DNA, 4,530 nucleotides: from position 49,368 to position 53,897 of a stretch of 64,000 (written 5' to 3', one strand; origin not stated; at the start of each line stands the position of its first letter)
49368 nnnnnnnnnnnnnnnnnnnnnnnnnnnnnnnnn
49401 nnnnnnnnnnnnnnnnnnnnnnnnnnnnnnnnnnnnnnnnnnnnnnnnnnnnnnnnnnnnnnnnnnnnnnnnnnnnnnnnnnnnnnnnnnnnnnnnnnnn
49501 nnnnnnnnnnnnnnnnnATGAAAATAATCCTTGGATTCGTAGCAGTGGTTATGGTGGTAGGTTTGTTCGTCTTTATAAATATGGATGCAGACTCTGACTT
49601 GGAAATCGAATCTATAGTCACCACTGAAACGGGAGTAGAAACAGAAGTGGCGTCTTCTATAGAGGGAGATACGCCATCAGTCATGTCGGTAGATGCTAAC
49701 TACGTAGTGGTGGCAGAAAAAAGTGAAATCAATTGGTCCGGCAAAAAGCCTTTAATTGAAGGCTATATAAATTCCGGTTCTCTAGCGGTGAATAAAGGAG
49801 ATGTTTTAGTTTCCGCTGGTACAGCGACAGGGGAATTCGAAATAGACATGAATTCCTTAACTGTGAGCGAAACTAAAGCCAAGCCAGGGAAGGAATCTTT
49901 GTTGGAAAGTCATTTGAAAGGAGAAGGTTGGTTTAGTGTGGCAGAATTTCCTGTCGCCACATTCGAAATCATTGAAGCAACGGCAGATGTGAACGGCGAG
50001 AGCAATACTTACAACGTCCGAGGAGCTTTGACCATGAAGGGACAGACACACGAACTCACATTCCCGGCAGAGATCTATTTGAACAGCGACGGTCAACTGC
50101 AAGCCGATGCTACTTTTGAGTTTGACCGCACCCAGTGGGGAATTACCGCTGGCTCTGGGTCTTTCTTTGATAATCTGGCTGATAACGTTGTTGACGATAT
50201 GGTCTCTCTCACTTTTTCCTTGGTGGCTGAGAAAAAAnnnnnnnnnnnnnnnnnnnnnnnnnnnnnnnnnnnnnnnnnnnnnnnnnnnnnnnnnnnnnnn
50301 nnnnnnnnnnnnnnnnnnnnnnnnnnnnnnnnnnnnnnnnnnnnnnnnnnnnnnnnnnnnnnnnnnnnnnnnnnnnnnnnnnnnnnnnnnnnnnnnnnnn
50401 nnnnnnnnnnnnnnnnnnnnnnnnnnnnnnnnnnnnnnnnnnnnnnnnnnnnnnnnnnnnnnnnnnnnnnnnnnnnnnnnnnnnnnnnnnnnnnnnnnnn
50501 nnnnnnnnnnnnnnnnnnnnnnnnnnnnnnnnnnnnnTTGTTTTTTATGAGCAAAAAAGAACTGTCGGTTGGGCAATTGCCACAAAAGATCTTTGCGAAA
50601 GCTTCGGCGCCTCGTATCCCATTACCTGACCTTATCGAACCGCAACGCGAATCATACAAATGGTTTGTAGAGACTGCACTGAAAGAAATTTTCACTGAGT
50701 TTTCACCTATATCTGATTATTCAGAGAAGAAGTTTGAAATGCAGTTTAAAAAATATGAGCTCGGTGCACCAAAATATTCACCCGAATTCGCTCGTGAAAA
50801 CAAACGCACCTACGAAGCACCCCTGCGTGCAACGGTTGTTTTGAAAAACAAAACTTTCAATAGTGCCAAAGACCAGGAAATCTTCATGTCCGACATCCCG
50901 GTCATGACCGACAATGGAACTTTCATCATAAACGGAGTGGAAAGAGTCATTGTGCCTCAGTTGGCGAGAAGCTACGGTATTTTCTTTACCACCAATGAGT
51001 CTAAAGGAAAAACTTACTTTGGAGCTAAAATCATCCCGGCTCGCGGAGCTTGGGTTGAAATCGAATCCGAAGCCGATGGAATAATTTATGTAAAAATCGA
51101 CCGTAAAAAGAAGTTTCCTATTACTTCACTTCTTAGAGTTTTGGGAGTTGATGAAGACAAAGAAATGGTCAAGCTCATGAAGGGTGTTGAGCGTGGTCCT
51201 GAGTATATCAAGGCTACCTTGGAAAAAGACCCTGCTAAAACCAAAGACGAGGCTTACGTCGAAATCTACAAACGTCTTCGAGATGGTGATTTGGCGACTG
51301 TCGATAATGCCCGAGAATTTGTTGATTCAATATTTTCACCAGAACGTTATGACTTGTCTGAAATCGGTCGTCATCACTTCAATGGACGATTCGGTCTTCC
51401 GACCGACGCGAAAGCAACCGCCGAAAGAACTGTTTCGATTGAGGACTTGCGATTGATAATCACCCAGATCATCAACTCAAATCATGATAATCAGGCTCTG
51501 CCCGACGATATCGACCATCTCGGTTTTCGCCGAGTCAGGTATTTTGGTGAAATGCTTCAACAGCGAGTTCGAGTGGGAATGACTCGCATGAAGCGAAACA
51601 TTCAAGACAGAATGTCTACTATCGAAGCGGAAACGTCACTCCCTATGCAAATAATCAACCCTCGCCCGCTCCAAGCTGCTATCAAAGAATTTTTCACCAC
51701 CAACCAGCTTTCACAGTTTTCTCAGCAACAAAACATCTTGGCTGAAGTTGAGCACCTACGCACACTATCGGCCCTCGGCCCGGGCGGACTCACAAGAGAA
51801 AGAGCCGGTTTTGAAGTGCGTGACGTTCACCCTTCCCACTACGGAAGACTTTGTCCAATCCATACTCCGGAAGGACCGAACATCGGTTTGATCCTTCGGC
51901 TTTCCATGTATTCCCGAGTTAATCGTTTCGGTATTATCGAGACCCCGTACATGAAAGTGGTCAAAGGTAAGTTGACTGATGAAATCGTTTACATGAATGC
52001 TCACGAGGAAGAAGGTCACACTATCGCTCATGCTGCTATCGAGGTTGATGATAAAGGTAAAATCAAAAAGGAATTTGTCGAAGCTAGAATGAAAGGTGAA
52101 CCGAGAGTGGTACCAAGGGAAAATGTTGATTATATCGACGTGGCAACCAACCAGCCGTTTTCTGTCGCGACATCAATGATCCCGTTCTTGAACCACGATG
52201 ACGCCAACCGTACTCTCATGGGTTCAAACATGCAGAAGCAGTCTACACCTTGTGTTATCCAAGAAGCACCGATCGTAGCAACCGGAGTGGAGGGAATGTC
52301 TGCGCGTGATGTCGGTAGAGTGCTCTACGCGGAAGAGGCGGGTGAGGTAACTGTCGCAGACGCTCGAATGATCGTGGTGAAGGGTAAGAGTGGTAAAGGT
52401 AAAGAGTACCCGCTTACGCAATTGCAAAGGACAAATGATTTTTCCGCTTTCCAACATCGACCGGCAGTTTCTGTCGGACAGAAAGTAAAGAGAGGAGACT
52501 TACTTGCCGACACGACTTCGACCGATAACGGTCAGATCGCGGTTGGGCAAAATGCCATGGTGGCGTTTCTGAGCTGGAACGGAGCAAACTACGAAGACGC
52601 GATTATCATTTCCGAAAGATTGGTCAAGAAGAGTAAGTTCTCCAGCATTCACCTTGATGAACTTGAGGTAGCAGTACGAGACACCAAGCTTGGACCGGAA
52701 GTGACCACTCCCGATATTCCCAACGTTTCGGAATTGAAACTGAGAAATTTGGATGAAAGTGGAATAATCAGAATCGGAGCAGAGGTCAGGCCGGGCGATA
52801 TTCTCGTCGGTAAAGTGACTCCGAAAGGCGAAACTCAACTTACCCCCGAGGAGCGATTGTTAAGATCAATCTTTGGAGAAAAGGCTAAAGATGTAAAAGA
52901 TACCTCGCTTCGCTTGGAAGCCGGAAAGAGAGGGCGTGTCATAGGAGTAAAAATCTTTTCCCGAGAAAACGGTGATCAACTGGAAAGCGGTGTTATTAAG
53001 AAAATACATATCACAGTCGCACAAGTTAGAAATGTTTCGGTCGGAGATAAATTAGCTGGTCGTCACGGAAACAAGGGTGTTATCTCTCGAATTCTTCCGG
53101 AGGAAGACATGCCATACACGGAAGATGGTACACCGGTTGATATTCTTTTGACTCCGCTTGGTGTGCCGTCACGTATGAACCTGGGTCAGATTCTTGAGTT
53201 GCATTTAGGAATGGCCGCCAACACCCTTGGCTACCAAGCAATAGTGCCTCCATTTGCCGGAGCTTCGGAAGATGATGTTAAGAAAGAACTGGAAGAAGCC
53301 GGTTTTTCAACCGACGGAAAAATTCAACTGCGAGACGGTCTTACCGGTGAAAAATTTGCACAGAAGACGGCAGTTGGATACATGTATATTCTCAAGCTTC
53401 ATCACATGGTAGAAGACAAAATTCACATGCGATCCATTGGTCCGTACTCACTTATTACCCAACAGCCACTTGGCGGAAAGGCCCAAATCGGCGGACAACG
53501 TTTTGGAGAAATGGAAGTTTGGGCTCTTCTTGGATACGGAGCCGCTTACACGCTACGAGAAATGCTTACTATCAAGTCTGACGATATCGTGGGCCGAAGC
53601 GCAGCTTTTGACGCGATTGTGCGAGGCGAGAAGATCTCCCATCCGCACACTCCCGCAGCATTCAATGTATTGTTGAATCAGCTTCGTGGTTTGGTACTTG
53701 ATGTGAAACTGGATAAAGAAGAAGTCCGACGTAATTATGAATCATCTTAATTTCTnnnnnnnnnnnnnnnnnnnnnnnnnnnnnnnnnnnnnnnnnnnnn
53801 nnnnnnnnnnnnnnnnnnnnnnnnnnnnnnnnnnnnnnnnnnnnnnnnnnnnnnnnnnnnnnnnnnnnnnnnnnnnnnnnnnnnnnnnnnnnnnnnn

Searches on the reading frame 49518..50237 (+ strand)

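Call 13: search_protein_families(library=pfam, proteins=[window:49518-50237:+], max_evalue=0.01)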
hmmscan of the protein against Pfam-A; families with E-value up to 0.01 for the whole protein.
window:49518-50237:+ (240 aa): 1 family
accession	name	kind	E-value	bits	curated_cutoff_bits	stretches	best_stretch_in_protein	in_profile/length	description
PF04264.18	YceI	-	1.1e-24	87.9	23.7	1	62-237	1-150/150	YceI-like domain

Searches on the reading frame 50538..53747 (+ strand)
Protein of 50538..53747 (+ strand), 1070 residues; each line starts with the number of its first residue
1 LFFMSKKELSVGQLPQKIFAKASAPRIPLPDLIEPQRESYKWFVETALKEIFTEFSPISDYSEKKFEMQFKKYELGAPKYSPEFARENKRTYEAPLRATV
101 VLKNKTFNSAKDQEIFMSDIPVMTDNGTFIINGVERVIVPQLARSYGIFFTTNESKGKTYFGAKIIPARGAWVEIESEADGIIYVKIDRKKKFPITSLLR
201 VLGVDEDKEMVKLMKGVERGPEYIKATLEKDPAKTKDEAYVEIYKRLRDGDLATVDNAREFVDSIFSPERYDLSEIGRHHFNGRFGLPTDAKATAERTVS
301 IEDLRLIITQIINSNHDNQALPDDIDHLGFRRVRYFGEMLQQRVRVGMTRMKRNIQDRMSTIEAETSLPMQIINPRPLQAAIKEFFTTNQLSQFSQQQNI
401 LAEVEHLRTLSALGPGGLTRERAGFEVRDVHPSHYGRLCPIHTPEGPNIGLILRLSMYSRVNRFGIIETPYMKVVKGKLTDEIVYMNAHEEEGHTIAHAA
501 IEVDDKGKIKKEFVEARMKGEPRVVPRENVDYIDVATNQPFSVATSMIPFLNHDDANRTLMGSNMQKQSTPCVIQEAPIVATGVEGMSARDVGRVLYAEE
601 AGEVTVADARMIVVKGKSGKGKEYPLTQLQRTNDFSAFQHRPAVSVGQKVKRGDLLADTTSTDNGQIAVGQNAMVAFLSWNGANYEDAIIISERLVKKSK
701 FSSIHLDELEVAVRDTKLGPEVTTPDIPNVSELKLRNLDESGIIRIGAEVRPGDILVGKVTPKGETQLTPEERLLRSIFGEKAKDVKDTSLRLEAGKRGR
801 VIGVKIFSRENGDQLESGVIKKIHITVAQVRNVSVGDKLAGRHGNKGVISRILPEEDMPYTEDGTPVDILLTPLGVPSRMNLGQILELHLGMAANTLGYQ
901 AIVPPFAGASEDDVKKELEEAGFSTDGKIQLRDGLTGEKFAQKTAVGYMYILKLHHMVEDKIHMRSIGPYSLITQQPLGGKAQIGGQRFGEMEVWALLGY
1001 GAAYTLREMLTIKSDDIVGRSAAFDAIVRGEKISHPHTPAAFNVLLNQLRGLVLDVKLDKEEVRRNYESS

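Call 17: search_protein_families(library=ncbifam, proteins=[window:50538-53747:+], max_evalue=0.001)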
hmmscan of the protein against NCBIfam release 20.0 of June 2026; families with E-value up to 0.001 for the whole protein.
window:50538-53747:+ (1070 aa): 7 families
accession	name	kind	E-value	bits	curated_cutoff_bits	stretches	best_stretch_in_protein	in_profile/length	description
NF001616.1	PRK00405.1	equivalog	0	1424.6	896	1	24-1059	10-1095/1096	DNA-directed RNA polymerase subunit beta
TIGR02013.1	rpoB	equivalog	0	1393.3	801.15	3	221-810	297-892/1238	DNA-directed RNA polymerase subunit beta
NF007172.0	PRK09603.1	equivalog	3e-294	979.6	5372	4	236-810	371-947/2890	DNA-directed RNA polymerase subunit beta/beta'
NF011417.0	PRK14844.1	equivalog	4.4e-285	949.6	4632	4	219-811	364-958/2839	DNA-directed RNA polymerase subunit beta/beta'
NF006335.0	PRK08565.1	equivalog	6.6e-122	408.1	1402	4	669-1016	713-1051/1116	DNA-directed RNA polymerase subunit B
TIGR03670.1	rpoB_arch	equivalog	3.7e-80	269.9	811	2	668-1017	196-536/599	DNA-directed RNA polymerase subunit B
NF007175.0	PRK09606.1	equivalog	4.5e-34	117.8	355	1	126-462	144-471/496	DNA-directed RNA polymerase subunit B''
